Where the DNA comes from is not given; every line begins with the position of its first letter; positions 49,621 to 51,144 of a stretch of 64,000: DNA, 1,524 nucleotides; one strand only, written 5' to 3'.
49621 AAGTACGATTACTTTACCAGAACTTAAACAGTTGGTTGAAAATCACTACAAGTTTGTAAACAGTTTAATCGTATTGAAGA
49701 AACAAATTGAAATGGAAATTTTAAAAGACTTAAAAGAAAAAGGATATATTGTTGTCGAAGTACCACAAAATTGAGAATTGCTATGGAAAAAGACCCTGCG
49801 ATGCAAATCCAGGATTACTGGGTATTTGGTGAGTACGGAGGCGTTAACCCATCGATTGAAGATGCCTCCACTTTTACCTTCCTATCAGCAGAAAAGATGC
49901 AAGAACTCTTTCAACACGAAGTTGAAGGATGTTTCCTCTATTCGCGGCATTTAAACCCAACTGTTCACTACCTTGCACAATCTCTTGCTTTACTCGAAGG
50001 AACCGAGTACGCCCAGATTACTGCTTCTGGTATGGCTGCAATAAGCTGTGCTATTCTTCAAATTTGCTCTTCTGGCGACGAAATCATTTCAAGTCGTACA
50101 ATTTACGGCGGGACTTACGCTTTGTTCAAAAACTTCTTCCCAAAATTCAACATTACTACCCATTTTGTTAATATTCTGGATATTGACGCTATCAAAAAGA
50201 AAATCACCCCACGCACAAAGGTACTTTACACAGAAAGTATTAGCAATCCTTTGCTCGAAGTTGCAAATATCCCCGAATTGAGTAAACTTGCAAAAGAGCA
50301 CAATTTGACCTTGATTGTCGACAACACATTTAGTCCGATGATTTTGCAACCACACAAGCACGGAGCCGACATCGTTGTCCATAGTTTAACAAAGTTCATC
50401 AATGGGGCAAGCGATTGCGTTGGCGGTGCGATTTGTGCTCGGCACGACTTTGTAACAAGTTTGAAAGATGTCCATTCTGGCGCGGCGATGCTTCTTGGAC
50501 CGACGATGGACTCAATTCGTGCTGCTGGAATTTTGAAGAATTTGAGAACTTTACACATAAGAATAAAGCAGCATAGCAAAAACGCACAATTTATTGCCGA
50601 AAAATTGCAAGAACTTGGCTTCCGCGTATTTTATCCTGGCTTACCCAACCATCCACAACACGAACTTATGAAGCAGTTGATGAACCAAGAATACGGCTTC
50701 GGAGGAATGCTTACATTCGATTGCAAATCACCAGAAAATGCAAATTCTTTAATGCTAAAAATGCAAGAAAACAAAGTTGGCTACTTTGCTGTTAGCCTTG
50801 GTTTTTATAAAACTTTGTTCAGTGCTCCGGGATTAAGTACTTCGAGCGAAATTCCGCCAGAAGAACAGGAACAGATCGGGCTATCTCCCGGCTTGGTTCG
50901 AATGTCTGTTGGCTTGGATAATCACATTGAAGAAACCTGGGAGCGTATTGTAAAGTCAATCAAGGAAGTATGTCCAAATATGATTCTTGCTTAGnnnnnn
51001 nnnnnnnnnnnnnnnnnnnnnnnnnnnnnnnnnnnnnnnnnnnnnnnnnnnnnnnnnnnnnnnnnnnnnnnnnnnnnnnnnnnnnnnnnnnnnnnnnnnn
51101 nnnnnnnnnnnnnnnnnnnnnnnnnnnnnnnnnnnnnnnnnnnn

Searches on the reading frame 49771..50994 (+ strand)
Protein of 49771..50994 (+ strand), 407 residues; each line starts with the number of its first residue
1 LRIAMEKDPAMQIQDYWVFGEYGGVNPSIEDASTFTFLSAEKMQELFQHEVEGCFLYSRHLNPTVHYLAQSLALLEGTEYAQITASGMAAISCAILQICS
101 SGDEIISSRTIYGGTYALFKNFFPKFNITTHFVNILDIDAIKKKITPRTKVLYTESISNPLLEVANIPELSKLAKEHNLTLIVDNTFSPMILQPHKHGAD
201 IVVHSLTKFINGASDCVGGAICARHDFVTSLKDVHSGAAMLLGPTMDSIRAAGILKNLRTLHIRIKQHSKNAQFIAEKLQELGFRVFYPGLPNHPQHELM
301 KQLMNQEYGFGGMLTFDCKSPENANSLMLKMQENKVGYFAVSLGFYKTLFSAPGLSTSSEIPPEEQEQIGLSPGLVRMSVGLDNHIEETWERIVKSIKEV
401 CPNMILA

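Call 71: search_protein_families(library=pfam, proteins=[window:49771-50994:+], max_evalue=0.00001)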
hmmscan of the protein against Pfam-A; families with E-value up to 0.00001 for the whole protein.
window:49771-50994:+ (407 aa): 6 families
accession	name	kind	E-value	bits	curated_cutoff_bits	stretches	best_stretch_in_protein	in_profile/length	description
PF01053.26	Cys_Met_Meta_PP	-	2.2e-101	339.6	27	1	22-384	15-368/381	Cys/Met metabolism PLP-dependent enzyme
PF00155.27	Aminotran_1_2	-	5.3e-14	52.6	19.7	1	77-287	64-298/361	Aminotransferase class I and II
PF06838.17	Met_gamma_lyase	-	6.2e-08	32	24.2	1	123-286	125-301/405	Methionine gamma-lyase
PF01212.27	Beta_elim_lyase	-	6.5e-08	32.7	27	1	62-284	31-270/288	Beta-eliminating lyase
PF01041.23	DegT_DnrJ_EryC1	-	8.9e-08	32.2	19.8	0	63-184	24-145/360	DegT/DnrJ/EryC1/StrS aminotransferase family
PF00266.25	Aminotran_5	-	1.2e-07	31.5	21.5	1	99-253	85-243/371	Aminotransferase class-V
